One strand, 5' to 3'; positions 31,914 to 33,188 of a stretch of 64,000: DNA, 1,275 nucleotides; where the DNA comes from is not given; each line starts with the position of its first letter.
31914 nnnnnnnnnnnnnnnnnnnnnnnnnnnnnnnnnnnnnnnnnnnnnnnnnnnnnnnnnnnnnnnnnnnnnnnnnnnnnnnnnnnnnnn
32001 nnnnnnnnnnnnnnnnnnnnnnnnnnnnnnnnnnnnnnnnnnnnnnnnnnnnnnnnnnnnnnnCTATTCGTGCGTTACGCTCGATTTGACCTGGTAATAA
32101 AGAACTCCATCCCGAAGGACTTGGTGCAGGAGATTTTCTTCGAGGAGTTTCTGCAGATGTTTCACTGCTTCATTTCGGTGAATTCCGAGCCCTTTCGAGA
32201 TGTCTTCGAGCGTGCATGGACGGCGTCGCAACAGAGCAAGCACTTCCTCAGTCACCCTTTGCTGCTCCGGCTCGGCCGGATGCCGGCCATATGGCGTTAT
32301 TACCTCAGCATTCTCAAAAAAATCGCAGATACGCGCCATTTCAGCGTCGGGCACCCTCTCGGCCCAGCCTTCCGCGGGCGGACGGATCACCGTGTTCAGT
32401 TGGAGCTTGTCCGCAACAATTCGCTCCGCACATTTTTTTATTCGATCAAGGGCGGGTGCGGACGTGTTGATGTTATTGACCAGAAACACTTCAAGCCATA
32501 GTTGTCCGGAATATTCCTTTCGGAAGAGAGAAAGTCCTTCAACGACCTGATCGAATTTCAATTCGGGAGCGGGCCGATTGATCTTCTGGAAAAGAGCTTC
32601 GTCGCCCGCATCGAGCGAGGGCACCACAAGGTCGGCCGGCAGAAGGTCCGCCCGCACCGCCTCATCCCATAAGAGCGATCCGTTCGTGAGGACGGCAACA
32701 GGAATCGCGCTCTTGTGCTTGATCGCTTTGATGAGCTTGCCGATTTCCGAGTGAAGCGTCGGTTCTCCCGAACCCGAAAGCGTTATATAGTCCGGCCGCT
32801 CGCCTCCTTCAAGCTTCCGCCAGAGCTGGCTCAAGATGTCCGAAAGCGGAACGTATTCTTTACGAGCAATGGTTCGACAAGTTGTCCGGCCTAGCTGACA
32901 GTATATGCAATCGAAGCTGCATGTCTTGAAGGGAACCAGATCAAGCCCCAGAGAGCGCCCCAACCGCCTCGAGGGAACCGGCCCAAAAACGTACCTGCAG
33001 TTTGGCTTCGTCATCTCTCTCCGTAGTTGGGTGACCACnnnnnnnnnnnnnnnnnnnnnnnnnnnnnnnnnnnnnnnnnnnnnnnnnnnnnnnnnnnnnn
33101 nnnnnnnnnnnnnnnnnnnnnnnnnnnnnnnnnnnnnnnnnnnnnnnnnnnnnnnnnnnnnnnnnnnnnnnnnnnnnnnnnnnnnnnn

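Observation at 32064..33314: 66-aa Gly-rich zinc-ribbon peptide with a perfect Shine-Dalgarno, encoded directly upstream of a radical SAM enzyme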

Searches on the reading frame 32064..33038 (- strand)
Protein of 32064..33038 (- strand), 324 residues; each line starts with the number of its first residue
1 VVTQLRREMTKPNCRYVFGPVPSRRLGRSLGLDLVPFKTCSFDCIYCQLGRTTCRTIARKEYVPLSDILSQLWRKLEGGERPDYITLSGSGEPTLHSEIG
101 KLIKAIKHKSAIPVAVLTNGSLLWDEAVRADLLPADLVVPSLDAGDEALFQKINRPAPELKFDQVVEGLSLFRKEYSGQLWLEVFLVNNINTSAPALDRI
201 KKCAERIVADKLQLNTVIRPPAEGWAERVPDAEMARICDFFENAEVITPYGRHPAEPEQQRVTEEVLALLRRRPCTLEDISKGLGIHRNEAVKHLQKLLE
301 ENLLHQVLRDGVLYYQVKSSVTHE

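Call 3: search_protein_families(library=pfam, proteins=[window:32064-33038:-], max_evalue=0.01)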
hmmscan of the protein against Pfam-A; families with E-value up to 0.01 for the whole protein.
window:32064-33038:- (324 aa): 7 families
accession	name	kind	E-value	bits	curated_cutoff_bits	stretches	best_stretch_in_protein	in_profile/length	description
PF04055.27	Radical_SAM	-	1.4e-14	55.1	29.5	1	35-176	2-141/166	Radical SAM superfamily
PF12840.13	HTH_20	-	1e-06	29.1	27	1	266-307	9-51/51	Helix-turn-helix domain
PF21476.4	PF0610-like_N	-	0.00088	19.9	33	1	264-296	4-36/50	PF0610-like, N-terminal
PF09339.16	HTH_IclR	-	0.0034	17.6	22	1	272-306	16-50/52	IclR helix-turn-helix domain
PF01978.25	TrmB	-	0.0038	17.5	25.6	0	267-310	15-58/68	Sugar-specific transcriptional regulator TrmB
PF01022.26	HTH_5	-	0.0059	16.9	22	0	265-304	6-45/47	Bacterial regulatory protein, arsR family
PF12802.13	MarR_2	-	0.0096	16.5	27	0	266-306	10-52/61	MarR family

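Call 4: search_protein_families(library=ncbifam, proteins=[window:32064-33038:-], max_evalue=0.01)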
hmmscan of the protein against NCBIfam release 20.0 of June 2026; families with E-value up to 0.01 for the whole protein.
window:32064-33038:- (324 aa): 24 families
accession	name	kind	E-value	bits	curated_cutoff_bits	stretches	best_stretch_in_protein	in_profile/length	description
TIGR03972.1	rSAM_TYW1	equivalog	4.7e-13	48.9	317.95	1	75-196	112-229/297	4-demethylwyosine synthase TYW1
TIGR04317.1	W_rSAM_matur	equivalog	3.9e-12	46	380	1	38-214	12-181/349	tungsten cofactor oxidoreductase radical SAM maturase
TIGR02666.1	moaA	equivalog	1.1e-10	41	284.05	1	39-192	19-170/336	GTP 3',8-cyclase MoaA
TIGR02668.1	moaA_archaeal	equivalog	3.6e-10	39.3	325.25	1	38-213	18-182/303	GTP 3',8-cyclase MoaA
NF038283.1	viperin_w_prok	equivalog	6.6e-09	35.3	180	1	38-176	10-151/281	viperin family antiviral radical SAM protein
NF001199.0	PRK00164.2-1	equivalog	1.7e-07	30.7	231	1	38-170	20-143/308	GTP 3',8-cyclase MoaA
TIGR03963.1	rSAM_QueE_Clost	equivalog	4.5e-06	26.5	260.1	1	35-124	24-106/219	putative 7-carboxy-7-deazaguanine synthase QueE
TIGR03365.1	Bsubt_queE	equivalog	5.2e-06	26.1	206.1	1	38-125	30-114/238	7-carboxy-7-deazaguanine synthase QueE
TIGR04311.1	rSAM_Geo_metal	subfamily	1.7e-05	24.1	400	1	46-185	12-156/423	radical SAM/SPASM family putative metalloenzyme maturase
TIGR02495.1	NrdG2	equivalog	2.3e-05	23.8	131.15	1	37-121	23-100/193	anaerobic ribonucleoside-triphosphate reductase activating protein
TIGR04038.1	tatD_link_rSAM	subfamily_domain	4.7e-05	23.2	129.7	1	38-170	16-151/192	TatD family nuclease-associated radical SAM protein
TIGR02493.1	PFLA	equivalog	4.9e-05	22.8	231.75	1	37-162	22-148/235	pyruvate formate-lyase-activating protein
TIGR04321.1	spiroSPASM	subfamily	0.00016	20.4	250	1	42-188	243-392/510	spiro-SPASM protein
NF038332.1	rSAM_rare_HxsC4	exception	0.00024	20.4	500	1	40-173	24-151/335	radical SAM protein HxsC4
TIGR04100.1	rSAM_pair_X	hypoth_equivalog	0.00029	20.5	262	1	67-166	45-151/197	TIGR04100 family radical SAM protein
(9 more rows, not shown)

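Call 6: find_homologous_proteins(query=window:32064-33014:-)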
Query window:32064-33014:- (316 aa): 8000 proteins with E <= 0.001 among 8000 candidates; the best 120 are listed.
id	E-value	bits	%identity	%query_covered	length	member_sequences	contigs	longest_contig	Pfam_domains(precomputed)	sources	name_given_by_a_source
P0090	1.6e-165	568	100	81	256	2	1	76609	PF12840.14,PF04055.28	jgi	-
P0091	4.7e-142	491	71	96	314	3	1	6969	PF12840.14,PF04055.28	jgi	jgi:wyosine [tRNA(Phe)-imidazoG37] synthetase (radical SAM superfamily)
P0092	5.9e-137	474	70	97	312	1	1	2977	PF04055.28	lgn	-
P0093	9.4e-125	434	63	95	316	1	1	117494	PF12840.14,PF04055.28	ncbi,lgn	ncbi:MAG: radical SAM protein [Candidatus Abyssubacteria bacterium]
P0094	3.6e-116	406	59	98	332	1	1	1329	PF04055.28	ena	-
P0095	7.1e-115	402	61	98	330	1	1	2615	PF04055.28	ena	-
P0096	1.4e-114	401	60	97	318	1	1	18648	PF04055.28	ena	-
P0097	7.2e-114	399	61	95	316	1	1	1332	PF04055.28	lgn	-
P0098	1.1e-113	398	56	98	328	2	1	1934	PF04055.28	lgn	-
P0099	1.3e-113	398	57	98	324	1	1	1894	PF04055.28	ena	-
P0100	6.5e-113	395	59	95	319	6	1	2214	PF12840.14,PF04055.28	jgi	-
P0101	1.6e-112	394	58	96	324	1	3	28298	PF04055.28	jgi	-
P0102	5.1e-111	389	57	97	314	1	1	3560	PF04055.28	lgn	-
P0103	8.1e-111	389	58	95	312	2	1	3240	PF04055.28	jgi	-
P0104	7.2e-110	385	56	99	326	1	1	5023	PF04055.28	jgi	-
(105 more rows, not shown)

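Call 22: find_related_loci(query=A3, collection=metagenome_contigs, flank=10000)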
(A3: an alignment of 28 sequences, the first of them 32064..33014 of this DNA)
Query A3 (316 aa) in metagenome_contigs; peptide patterns used: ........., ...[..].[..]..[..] (x = any residue, [..] = any of these).
600 stretches matched a pattern (row limit reached: there are more); 579 encode a relative of the query (tblastn E <= 1e-3); the best 80 are kept; 80 distinct loci.
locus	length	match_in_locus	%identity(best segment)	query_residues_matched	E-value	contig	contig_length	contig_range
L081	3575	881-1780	54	8-308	8e-109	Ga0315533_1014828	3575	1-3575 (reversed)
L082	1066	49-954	56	8-310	3e-117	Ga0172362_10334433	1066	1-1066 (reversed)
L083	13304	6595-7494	54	8-308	4e-104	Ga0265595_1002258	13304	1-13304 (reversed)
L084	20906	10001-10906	53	8-308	2e-103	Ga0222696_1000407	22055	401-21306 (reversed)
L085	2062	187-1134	49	1-315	3e-108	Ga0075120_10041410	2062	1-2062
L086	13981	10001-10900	55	8-308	2e-101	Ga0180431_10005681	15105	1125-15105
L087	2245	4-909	54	8-308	6e-106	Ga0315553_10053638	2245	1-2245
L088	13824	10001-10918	52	8-316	7e-101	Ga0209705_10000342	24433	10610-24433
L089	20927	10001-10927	51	7-314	8e-101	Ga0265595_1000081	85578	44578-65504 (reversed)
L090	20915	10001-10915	54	9-312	6e-101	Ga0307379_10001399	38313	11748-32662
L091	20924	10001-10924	51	7-308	9e-101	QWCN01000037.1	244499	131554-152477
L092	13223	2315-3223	52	7-310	2e-100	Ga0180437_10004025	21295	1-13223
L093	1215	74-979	53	7-307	8e-109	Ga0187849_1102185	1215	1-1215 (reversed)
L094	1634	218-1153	51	1-310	2e-106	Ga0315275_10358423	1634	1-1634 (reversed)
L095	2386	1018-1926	52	8-311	6e-104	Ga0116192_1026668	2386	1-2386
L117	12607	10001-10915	51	9-314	2e-95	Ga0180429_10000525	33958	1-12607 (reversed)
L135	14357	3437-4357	49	8-315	4e-93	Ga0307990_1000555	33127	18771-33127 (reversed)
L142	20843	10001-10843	52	9-290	3e-92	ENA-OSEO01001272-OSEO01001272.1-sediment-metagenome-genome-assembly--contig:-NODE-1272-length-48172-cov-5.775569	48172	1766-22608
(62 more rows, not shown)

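Call 23: search_solved_structures(query=A3, max_evalue=0.001)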
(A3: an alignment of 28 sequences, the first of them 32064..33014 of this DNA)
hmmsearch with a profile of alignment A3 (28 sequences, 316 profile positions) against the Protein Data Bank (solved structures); distinct sequences matched with E-value up to 0.001: 5.
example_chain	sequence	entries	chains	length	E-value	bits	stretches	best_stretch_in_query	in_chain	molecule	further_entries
2z2u_A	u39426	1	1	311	6.8e-05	25.2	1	51-159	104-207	UPF0026 protein MJ0257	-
6djt_A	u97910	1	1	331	7.8e-05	25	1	51-161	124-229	S-adenosyl-L-methionine-dependent tRNA 4-demethylwyosine synthase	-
9dfn_A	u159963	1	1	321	9.6e-05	24.7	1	78-149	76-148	Radical SAM core domain-containing protein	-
9dfu_A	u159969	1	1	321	9.7e-05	24.7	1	79-149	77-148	Radical SAM core domain-containing protein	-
7n7h_A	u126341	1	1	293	9.9e-05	24.7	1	30-194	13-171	VIPERIN-LIKE ENZYME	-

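Call 34: find_encoding_contigs(protein=P0093, flank=8000, max_places=2)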
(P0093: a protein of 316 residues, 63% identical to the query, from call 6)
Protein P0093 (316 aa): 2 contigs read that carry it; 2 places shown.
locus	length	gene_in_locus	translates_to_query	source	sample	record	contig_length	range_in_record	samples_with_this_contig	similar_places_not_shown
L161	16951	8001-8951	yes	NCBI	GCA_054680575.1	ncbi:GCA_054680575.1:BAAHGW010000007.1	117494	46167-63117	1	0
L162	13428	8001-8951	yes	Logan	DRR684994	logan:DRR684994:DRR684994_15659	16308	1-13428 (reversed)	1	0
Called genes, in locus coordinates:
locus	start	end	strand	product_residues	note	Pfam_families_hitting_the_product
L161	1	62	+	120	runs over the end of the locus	PF02579:Nitro_FeMo-Co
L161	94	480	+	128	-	PF17253:DUF5320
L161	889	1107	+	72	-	-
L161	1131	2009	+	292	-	PF00142:Fer4_NifH (faint), PF01656:CbiA, PF10609:ParA (weak), PF13614:AAA_31 (weak), PF00037:Fer4 (weak), PF12837:Fer4_6 (faint)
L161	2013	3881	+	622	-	PF01545:Cation_efflux, PF01145:Band_7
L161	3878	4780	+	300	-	PF01145:Band_7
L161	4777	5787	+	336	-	PF01145:Band_7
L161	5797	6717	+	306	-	PF01656:CbiA, PF10609:ParA (faint), PF13614:AAA_31 (faint), PF13484:Fer4_16 (faint), PF12838:Fer4_7, PF13187:Fer4_9 (weak), PF14697:Fer4_21, PF00037:Fer4 (weak), +2 more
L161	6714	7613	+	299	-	PF00142:Fer4_NifH (faint), PF01656:CbiA, PF02374:ArsA_ATPase (weak), PF09140:MipZ (weak), PF10609:ParA, PF13614:AAA_31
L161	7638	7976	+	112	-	PF02579:Nitro_FeMo-Co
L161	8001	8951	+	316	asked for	PF04055:Radical_SAM, PF12840:HTH_20 (weak)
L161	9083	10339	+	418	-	PF01547:SBP_bac_1, PF13416:SBP_bac_8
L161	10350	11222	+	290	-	PF00528:BPD_transp_1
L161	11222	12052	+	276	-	PF00528:BPD_transp_1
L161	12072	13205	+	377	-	PF00005:ABC_tran, PF13304:AAA_21 (faint), PF17912:OB_MalK, PF08402:TOBE_2 (faint)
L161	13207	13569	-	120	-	PF04343:DUF488, PF22751:DUF488-N3a, PF22752:DUF488-N3i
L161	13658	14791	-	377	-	PF02163:Peptidase_M50, PF00571:CBS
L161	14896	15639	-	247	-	PF01904:DUF72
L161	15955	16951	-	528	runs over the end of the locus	PF01839:FG-GAP (faint), PF13517:FG-GAP_3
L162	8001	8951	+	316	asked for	PF04055:Radical_SAM, PF12840:HTH_20 (weak)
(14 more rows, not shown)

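Call 35: find_encoding_contigs(protein=P0091, flank=8000, max_places=2)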
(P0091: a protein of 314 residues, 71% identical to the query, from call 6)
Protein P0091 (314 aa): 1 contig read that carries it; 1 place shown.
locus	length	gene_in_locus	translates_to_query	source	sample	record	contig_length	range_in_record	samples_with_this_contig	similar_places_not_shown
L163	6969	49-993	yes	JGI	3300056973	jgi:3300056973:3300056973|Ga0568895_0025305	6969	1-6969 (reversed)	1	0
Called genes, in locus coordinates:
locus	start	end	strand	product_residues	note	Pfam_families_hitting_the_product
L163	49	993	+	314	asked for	PF04055:Radical_SAM, PF12840:HTH_20 (weak)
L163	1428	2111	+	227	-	PF00005:ABC_tran, PF13304:AAA_21 (faint)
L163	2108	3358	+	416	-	PF12704:MacB_PCD, PF02687:FtsX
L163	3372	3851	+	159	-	-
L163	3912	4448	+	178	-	PF11736:DUF3299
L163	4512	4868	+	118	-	PF08821:CGGC, PF14697:Fer4_21 (faint)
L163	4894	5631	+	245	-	PF04016:DUF364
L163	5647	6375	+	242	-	PF13938:DUF4213, PF04016:DUF364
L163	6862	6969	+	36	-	?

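Call 39: search_protein_families(library=pfam, proteins=[L161:780-1118:+], max_evalue=0.001)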
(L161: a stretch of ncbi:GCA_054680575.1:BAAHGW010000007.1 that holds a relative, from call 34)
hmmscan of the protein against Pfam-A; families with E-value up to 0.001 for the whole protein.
L161:780-1118:+ (113 aa): 1 family
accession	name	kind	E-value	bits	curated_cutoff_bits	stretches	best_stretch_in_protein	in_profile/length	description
PF17253.7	DUF5320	-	0.00033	22.2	27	1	39-83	1-48/99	Family of unknown function (DUF5320)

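Call 51: predict_structure(alignment_id=A3)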
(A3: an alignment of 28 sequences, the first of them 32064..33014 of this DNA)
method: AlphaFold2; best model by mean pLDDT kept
length: 316 residues; sequences in the alignment: 28
mean_pLDDT: 90.5   pTM: 0.75
mean pLDDT of the five models: 90.5, 89.5, 88.7, 87.2, 85.4
residues with pLDDT >= 90: 233; 70-90: 61; 50-70: 11; < 50: 11
segments of 3 or more residues with pLDDT < 50: 242-246, 313-316
pLDDT, mean of each block of 10 residues (from residue 1): 68 78 91 93 89 95 93 92 92 98 97 97 98 97 97 98 98 98 98 98 94 90 95 89 54 87 93 87 88 94 94 49
secondary structure, 60 per line:
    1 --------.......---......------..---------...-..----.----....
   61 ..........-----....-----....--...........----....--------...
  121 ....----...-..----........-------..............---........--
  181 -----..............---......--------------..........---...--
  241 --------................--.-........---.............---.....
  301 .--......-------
elements in order: E9-15 E19-24 H57-70 E76-79 H91-101 E106-109 H118-124 E129-131 H139-146 H154-167 E171-178 H186-199 E203-208 H223-232 E236-238 H249-264 H269-276 H280-292 E296-301 E304-309
